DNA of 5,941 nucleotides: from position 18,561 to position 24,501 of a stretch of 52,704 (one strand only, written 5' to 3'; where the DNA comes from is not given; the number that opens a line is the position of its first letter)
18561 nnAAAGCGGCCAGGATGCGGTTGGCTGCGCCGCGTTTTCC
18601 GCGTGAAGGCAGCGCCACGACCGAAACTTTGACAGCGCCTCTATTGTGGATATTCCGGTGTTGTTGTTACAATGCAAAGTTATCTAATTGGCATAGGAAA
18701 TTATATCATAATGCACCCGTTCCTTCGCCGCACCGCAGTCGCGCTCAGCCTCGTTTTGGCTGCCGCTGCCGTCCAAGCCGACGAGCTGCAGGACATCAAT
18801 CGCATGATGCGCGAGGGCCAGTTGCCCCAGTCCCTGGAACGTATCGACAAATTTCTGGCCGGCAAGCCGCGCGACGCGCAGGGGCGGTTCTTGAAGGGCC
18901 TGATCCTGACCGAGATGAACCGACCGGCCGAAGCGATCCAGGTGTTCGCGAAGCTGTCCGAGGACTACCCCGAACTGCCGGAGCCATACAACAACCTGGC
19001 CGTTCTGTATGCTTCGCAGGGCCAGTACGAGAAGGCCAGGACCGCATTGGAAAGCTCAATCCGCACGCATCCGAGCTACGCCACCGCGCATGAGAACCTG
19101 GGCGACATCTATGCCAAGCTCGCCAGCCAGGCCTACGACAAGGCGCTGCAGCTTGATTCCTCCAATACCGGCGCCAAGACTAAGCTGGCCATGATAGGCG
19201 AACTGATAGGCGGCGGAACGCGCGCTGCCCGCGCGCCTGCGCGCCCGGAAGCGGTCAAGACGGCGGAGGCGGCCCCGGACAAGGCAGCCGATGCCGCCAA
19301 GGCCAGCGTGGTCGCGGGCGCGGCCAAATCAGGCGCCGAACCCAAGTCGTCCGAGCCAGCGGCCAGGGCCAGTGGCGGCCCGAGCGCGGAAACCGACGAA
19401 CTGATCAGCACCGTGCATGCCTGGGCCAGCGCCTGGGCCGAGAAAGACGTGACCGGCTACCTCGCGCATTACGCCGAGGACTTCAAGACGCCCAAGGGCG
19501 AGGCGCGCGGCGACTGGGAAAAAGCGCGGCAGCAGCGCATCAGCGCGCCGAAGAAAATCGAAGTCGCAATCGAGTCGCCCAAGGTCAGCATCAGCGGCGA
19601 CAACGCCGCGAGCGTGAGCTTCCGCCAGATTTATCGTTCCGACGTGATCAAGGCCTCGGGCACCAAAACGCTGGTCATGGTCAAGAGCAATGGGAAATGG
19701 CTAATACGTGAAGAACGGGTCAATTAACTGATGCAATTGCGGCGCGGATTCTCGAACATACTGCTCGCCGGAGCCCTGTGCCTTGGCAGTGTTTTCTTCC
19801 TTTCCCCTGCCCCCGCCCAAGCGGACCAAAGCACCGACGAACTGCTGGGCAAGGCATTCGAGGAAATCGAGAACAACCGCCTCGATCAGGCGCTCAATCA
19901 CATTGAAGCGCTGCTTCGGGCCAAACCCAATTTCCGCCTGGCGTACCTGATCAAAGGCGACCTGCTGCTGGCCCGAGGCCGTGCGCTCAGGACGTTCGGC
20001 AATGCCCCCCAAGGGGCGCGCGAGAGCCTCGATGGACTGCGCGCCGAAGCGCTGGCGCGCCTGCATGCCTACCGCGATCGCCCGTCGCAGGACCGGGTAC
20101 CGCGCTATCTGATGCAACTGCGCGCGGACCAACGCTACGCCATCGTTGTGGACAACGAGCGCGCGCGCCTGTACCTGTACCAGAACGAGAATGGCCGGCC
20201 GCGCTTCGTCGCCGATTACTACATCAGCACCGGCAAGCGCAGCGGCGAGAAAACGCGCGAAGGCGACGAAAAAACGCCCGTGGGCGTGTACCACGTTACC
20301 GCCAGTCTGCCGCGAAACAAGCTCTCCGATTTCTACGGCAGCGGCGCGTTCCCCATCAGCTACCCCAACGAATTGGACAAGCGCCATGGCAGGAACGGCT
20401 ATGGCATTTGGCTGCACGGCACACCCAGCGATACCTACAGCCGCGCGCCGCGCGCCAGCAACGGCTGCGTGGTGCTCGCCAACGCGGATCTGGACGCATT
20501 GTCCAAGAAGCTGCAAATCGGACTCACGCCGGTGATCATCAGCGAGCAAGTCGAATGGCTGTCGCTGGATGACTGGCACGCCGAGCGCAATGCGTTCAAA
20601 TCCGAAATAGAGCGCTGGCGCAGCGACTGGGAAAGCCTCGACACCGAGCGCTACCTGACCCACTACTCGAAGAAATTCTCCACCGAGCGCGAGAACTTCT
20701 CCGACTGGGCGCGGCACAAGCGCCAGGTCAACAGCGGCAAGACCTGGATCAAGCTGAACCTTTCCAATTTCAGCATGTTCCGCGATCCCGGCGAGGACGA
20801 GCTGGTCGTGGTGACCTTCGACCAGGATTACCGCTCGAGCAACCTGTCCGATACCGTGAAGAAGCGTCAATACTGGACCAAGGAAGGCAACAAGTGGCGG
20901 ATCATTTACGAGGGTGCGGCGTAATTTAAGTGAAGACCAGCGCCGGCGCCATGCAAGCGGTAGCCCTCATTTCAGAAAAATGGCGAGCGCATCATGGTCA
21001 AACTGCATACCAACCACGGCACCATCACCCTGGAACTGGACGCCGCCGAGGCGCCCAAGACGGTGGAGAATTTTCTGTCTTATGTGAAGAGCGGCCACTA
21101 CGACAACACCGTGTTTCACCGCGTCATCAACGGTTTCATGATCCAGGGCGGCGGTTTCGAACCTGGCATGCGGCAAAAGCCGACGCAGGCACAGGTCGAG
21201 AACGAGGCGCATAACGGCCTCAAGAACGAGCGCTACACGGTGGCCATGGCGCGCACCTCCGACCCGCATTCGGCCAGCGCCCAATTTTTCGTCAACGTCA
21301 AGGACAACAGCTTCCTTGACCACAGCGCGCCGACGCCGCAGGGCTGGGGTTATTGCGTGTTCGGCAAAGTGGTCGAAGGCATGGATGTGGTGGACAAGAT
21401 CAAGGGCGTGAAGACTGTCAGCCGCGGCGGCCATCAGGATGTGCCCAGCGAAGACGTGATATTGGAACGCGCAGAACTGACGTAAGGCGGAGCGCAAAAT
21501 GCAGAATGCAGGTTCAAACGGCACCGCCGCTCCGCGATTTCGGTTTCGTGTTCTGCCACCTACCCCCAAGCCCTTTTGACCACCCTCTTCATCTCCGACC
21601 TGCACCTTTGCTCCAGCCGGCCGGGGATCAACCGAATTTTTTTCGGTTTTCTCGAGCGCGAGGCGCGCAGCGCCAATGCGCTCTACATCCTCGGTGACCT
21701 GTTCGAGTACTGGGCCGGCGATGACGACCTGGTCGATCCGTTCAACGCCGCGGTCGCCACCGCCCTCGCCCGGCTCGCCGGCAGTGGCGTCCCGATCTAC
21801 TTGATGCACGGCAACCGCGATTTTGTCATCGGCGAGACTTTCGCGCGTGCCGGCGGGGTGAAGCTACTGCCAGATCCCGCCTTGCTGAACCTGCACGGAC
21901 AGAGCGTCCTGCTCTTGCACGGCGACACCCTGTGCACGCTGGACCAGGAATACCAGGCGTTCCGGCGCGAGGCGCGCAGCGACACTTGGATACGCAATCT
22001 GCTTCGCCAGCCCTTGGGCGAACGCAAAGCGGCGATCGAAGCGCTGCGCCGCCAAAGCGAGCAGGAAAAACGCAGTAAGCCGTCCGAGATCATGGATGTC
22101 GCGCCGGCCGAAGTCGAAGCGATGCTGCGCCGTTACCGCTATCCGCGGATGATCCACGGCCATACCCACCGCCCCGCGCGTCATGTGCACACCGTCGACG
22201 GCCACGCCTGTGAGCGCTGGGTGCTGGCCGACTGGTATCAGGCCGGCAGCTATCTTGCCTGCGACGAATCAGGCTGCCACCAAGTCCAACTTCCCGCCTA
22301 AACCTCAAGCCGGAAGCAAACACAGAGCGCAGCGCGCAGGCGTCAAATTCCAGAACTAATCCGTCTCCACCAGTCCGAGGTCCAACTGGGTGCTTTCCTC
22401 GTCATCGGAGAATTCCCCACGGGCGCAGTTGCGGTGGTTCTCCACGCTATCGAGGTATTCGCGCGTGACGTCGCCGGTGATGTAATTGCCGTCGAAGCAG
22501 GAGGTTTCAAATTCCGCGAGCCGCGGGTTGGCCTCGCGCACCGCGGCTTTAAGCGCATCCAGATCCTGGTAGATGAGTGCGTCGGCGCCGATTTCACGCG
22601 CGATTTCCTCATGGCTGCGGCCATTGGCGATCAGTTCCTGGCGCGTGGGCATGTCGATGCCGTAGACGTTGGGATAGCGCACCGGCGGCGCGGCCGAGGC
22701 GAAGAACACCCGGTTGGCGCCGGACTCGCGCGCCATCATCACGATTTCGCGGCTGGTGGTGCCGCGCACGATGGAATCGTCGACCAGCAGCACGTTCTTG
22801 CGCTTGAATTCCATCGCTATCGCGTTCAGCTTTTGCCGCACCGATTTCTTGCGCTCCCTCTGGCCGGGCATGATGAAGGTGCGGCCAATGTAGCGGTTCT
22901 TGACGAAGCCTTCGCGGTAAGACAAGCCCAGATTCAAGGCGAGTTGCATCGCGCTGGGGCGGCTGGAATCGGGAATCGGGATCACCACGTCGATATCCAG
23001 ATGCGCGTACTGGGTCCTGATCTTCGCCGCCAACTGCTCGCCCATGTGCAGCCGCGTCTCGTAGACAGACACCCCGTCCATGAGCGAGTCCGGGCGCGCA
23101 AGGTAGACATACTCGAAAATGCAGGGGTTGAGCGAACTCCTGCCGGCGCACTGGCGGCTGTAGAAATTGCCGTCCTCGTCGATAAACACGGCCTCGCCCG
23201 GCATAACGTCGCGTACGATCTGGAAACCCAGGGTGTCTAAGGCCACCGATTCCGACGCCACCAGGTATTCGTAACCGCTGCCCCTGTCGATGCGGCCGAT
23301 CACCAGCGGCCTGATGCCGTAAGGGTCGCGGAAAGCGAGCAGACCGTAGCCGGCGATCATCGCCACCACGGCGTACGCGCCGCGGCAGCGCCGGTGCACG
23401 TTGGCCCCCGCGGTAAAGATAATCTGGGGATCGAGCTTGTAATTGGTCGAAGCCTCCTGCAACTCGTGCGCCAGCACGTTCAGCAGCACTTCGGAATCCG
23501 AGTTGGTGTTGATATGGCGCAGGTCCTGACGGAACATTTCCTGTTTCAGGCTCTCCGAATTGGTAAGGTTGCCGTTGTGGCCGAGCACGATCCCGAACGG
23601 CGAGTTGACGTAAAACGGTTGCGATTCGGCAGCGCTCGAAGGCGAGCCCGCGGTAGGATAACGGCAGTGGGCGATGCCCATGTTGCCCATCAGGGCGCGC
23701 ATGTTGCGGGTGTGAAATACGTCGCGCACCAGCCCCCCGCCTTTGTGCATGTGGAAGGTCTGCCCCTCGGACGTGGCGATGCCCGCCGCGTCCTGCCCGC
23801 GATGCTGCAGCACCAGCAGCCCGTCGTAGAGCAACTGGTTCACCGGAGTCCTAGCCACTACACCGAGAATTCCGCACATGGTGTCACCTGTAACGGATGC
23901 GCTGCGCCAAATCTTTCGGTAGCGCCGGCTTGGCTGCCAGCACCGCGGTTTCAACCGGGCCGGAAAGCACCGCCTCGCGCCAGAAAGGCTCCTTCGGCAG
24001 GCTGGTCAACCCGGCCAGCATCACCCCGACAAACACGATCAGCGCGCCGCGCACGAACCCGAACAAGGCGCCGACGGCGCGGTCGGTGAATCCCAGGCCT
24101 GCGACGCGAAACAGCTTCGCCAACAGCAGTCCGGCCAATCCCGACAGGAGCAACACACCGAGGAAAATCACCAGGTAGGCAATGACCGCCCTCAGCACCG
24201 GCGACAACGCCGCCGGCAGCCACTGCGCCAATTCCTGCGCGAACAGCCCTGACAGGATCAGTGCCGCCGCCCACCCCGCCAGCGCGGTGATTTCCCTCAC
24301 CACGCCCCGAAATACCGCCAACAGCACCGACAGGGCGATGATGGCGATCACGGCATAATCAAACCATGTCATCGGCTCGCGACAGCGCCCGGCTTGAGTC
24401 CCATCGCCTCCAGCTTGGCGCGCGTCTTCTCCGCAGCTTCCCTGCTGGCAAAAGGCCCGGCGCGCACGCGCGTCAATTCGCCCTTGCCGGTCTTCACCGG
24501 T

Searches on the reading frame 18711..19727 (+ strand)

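Call 63: search_protein_families(library=pfam, max_evalue=1e-8, proteins=[window:18711-19727:+])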
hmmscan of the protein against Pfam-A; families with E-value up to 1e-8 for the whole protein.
window:18711-19727:+ (338 aa): 9 families
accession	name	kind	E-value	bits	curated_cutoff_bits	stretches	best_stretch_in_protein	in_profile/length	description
PF24125.1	Cds6_C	-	4.9e-16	59.5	27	1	231-335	2-110/111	Cds6 C-terminal NTF2-like domain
PF13414.12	TPR_11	-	3.4e-14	52.7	26.8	0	100-137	4-41/42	TPR repeat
PF13431.12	TPR_17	-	3.4e-12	46.1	24.4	0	81-110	4-33/34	Tetratricopeptide repeat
PF00515.34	TPR_1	-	1.3e-11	44.2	27.8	0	92-123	3-34/34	Tetratricopeptide repeat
PF13432.12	TPR_16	-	2.6e-11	44.2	32.7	0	96-148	3-53/65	Tetratricopeptide repeat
PF07719.23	TPR_2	-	4.4e-11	42.4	27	0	91-121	2-32/34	Tetratricopeptide repeat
PF13181.12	TPR_8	-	5.8e-10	39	25.7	0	91-118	2-29/34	Tetratricopeptide repeat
PF13428.12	TPR_14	-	1e-09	38.5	23.5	0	92-132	3-43/44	Tetratricopeptide repeat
PF13424.12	TPR_12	-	4.5e-09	36.8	30.1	0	74-118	28-73/77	Tetratricopeptide repeat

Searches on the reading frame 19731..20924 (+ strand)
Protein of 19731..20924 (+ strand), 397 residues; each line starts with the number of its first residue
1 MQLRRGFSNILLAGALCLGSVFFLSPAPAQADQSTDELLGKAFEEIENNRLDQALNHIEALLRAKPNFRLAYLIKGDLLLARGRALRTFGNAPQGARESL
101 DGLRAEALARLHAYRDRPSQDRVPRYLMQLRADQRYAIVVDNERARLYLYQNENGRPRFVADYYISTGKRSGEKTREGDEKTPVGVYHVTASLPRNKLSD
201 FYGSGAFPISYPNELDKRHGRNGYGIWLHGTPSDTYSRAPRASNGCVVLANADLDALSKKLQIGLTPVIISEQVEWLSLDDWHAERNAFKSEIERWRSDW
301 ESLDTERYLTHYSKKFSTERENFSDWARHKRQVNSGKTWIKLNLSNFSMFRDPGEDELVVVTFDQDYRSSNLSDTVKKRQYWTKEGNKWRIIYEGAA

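Call 63: search_protein_families(library=pfam, max_evalue=1e-8, proteins=[window:19731-20924:+])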
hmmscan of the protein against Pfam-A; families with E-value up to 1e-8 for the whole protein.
window:19731-20924:+ (397 aa): 2 families
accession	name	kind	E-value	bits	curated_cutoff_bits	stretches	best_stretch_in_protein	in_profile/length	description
PF24125.1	Cds6_C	-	1.3e-30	106.3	27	1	290-394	3-110/111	Cds6 C-terminal NTF2-like domain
PF03734.19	YkuD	-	4.8e-23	82.8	23.4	1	136-270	2-146/146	L,D-transpeptidase catalytic domain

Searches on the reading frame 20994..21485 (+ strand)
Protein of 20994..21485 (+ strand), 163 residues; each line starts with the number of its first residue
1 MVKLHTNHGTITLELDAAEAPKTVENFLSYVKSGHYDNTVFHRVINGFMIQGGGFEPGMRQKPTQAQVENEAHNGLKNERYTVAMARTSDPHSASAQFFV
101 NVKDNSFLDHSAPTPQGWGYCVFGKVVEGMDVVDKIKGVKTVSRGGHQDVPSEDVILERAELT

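Call 63: search_protein_families(library=pfam, max_evalue=1e-8, proteins=[window:20994-21485:+])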
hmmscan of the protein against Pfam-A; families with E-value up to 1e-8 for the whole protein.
window:20994-21485:+ (163 aa): 1 family
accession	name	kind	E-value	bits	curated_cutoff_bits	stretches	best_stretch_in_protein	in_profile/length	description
PF00160.26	Pro_isomerase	-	1e-48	166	21.7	1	1-160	1-157/159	Cyclophilin type peptidyl-prolyl cis-trans isomerase/CLD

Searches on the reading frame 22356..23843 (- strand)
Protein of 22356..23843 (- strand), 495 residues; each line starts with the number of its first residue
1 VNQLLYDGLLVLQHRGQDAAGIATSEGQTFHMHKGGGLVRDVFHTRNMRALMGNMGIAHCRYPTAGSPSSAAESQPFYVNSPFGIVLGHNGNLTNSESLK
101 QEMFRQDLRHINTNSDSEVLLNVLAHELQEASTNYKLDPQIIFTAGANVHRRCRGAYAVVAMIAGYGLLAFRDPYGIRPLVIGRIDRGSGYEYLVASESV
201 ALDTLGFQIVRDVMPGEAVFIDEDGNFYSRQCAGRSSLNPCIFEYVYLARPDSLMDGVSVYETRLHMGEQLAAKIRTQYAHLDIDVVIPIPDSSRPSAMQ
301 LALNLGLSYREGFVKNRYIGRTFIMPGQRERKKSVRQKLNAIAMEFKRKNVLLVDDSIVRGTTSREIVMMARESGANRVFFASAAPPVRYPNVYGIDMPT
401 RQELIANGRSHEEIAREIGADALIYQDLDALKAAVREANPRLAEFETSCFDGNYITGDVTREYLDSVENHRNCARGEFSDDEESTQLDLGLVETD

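Call 63: search_protein_families(library=pfam, max_evalue=1e-8, proteins=[window:22356-23843:-])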
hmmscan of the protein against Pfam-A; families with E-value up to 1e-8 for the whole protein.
window:22356-23843:- (495 aa): 2 families
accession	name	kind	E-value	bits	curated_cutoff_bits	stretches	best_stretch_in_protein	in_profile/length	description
PF13522.11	GATase_6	-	5e-14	52.9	27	1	53-187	10-123/130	Glutamine amidotransferase domain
PF13537.11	GATase_7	-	7.4e-13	49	25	1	70-202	9-121/123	Glutamine amidotransferase domain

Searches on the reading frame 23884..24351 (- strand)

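Call 63: search_protein_families(library=pfam, max_evalue=1e-8, proteins=[window:23884-24351:-])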
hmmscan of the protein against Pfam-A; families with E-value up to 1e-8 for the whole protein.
window:23884-24351:- (155 aa): 1 family
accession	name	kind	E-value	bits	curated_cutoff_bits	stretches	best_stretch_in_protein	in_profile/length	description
PF02674.22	Colicin_V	-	1.3e-30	106.7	29.3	1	1-135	5-141/144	Colicin V production protein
